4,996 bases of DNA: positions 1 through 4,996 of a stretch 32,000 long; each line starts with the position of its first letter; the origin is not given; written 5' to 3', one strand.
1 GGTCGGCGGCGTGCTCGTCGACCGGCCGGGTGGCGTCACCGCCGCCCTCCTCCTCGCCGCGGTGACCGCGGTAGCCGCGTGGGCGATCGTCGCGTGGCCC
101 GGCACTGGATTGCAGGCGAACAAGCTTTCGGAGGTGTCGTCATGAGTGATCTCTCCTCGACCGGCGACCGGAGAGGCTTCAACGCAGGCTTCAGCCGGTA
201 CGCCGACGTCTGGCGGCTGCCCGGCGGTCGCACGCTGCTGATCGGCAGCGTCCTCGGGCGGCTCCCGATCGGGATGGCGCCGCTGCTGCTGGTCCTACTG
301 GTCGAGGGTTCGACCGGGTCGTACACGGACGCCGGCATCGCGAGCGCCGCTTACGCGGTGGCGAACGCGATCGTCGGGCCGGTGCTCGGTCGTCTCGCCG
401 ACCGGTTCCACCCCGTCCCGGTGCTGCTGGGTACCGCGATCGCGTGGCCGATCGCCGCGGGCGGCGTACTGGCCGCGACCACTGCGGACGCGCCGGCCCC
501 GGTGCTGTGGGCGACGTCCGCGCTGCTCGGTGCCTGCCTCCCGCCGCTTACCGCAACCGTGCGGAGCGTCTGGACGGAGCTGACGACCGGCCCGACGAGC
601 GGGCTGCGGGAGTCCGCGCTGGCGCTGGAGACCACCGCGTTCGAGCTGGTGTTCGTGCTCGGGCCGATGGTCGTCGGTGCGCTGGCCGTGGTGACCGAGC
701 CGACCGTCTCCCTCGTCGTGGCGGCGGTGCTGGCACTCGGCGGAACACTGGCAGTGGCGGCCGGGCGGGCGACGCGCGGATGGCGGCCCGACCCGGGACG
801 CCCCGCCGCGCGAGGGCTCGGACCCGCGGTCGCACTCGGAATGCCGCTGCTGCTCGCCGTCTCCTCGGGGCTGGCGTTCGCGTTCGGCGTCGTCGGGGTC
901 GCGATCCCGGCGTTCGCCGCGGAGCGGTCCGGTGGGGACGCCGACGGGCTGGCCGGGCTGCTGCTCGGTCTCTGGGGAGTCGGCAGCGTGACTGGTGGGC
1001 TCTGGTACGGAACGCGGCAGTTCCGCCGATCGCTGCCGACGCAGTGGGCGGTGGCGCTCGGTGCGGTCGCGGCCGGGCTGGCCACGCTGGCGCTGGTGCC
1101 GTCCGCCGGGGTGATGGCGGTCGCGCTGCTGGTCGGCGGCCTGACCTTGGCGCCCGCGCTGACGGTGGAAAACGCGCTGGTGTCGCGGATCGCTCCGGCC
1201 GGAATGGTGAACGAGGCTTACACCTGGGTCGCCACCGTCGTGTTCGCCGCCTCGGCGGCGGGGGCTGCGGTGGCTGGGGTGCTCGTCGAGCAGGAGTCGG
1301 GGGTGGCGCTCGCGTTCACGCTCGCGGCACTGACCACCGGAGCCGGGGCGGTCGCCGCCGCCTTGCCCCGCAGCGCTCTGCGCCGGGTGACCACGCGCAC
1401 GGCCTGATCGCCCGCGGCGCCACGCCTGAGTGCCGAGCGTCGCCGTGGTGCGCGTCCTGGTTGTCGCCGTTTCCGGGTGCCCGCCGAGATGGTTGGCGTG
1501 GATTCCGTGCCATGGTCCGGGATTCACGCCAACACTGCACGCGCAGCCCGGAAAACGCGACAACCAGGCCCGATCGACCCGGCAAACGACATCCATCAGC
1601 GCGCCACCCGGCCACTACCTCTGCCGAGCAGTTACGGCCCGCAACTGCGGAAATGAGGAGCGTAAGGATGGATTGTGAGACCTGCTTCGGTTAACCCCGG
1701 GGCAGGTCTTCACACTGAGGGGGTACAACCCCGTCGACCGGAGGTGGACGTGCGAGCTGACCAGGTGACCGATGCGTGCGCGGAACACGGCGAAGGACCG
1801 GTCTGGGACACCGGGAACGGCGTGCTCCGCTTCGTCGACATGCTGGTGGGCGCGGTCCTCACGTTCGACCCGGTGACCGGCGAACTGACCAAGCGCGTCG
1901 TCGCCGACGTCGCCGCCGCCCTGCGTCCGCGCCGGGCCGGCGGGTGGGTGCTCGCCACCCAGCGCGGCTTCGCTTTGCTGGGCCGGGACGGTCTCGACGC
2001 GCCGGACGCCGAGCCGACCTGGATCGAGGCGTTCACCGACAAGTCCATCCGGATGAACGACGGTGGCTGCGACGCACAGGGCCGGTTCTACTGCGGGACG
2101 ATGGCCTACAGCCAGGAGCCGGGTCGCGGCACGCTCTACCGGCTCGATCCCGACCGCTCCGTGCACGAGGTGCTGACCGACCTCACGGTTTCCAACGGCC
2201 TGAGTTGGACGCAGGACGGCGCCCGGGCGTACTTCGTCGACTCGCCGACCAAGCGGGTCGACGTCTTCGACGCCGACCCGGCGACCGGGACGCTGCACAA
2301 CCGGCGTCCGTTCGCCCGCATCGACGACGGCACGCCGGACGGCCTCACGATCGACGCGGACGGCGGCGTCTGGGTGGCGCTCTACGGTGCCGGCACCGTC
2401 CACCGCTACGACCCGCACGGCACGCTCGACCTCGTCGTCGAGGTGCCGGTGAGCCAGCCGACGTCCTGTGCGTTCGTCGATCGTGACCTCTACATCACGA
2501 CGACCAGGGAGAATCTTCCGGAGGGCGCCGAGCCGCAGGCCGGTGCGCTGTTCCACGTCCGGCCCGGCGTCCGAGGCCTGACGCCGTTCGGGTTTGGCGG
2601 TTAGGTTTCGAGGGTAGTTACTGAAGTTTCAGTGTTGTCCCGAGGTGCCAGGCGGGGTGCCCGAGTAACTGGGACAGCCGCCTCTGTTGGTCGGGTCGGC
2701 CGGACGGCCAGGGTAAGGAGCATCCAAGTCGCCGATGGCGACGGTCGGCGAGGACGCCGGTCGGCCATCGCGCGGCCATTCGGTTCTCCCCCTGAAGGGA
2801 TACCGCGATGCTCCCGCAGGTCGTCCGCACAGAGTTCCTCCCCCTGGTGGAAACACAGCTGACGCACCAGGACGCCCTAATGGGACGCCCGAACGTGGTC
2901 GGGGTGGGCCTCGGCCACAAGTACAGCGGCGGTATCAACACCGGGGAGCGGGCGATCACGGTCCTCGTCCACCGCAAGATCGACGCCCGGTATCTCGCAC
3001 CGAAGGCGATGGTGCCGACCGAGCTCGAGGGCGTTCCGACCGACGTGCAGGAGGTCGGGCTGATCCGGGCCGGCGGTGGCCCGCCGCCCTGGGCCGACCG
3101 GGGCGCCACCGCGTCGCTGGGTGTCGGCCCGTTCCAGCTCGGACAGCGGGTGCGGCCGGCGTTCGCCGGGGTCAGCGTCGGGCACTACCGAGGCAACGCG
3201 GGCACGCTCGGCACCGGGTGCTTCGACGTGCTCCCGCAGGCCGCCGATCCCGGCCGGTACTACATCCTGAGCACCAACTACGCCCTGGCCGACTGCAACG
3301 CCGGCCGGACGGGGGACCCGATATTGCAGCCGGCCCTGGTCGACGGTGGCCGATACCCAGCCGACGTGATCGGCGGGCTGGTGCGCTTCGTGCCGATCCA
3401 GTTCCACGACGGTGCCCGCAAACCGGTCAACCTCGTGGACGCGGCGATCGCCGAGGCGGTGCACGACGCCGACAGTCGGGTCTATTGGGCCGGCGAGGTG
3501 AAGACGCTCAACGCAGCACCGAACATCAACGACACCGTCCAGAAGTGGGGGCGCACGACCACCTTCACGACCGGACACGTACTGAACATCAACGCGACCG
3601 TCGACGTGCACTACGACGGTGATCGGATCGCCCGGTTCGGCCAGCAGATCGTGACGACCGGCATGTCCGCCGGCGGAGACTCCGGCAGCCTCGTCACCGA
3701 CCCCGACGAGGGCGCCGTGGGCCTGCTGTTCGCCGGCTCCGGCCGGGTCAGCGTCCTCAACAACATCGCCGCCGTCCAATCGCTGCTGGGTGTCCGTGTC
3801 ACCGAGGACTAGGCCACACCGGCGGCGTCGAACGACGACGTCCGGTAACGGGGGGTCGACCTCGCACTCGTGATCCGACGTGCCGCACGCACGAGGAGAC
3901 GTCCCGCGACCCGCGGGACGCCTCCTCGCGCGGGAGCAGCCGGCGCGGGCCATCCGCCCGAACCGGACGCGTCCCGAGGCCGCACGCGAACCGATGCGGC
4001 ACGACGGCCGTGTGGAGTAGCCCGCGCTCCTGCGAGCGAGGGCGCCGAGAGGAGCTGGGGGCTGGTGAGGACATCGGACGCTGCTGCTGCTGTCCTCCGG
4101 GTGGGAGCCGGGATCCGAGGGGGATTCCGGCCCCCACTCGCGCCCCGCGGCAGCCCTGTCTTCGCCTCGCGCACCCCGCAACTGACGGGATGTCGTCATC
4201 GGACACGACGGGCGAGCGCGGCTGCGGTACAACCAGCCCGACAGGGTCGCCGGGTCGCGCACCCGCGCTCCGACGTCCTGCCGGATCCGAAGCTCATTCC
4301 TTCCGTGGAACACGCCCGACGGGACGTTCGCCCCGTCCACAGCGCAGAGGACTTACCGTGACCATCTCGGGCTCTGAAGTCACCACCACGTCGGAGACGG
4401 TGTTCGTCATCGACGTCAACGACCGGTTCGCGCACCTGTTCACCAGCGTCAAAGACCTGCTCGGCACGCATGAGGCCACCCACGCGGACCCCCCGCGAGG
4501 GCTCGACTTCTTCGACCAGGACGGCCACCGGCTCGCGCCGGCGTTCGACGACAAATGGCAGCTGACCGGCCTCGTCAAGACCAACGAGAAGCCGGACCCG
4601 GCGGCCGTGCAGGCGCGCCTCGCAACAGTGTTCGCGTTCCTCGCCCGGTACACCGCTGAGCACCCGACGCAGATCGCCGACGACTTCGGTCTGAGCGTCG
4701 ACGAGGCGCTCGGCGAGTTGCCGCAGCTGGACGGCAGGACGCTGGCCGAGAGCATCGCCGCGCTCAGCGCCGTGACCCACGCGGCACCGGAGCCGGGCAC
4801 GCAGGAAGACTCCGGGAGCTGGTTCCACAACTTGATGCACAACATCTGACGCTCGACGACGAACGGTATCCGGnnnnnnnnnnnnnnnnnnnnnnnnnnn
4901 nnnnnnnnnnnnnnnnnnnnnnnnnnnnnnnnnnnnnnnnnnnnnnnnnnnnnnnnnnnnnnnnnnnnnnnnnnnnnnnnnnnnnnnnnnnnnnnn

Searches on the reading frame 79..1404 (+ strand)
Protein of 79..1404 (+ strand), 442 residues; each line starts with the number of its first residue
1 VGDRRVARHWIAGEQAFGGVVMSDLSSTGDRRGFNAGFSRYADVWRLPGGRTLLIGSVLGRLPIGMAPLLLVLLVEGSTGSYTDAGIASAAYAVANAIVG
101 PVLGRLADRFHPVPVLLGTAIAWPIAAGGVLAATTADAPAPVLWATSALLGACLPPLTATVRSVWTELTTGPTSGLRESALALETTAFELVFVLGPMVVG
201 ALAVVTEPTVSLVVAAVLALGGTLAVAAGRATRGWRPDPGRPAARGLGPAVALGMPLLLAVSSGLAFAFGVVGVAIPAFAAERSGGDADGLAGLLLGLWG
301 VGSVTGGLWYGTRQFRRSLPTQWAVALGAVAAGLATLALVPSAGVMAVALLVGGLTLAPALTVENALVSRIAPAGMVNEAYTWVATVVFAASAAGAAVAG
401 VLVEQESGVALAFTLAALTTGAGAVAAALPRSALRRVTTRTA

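Call 26: search_protein_families(library=pfam, proteins=[window:79-1404:+], max_evalue=0.001)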
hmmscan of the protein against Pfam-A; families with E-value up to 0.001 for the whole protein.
window:79-1404:+ (442 aa): 1 family
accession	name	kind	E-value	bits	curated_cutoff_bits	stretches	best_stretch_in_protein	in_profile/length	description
PF07690.21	MFS_1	-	1.4e-18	67.4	33.4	2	54-346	2-296/347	Major Facilitator Superfamily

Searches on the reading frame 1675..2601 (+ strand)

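Call 26: search_protein_families(library=pfam, proteins=[window:1675-2601:+], max_evalue=0.001)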
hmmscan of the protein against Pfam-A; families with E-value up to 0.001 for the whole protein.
window:1675-2601:+ (309 aa): 1 family
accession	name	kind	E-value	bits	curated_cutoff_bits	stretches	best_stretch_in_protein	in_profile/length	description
PF08450.18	SGL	-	1.4e-70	238.1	26.3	1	39-277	2-245/246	SMP-30/Gluconolactonase/LRE-like region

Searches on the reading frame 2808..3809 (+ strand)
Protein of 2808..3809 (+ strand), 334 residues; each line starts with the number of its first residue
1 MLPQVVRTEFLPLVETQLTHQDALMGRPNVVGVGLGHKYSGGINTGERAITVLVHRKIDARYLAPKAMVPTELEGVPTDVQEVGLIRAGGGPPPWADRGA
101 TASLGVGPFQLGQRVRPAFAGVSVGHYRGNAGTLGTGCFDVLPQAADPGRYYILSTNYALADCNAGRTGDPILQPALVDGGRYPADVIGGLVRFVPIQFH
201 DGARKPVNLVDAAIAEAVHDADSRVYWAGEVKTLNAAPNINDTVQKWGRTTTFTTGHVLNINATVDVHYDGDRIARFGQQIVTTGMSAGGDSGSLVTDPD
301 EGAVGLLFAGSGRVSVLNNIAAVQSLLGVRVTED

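Call 26: search_protein_families(library=pfam, proteins=[window:2808-3809:+], max_evalue=0.001)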
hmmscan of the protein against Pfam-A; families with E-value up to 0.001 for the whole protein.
window:2808-3809:+ (334 aa): 1 family
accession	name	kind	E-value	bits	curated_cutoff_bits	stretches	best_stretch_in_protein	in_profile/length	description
PF25608.1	NAL1_N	-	1.3e-06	28.5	27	1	30-76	24-70/80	NARROW LEAF 1 N-terminal domain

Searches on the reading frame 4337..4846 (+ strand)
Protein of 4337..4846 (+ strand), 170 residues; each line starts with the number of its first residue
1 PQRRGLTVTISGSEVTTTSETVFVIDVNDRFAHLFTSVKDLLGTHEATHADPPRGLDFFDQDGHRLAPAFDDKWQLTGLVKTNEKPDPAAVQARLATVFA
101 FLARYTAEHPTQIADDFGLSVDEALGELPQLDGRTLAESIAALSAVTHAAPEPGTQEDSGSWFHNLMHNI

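Call 26: search_protein_families(library=pfam, proteins=[window:4337-4846:+], max_evalue=0.001)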
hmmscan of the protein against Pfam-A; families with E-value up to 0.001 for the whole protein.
window:4337-4846:+ (170 aa): 0 families
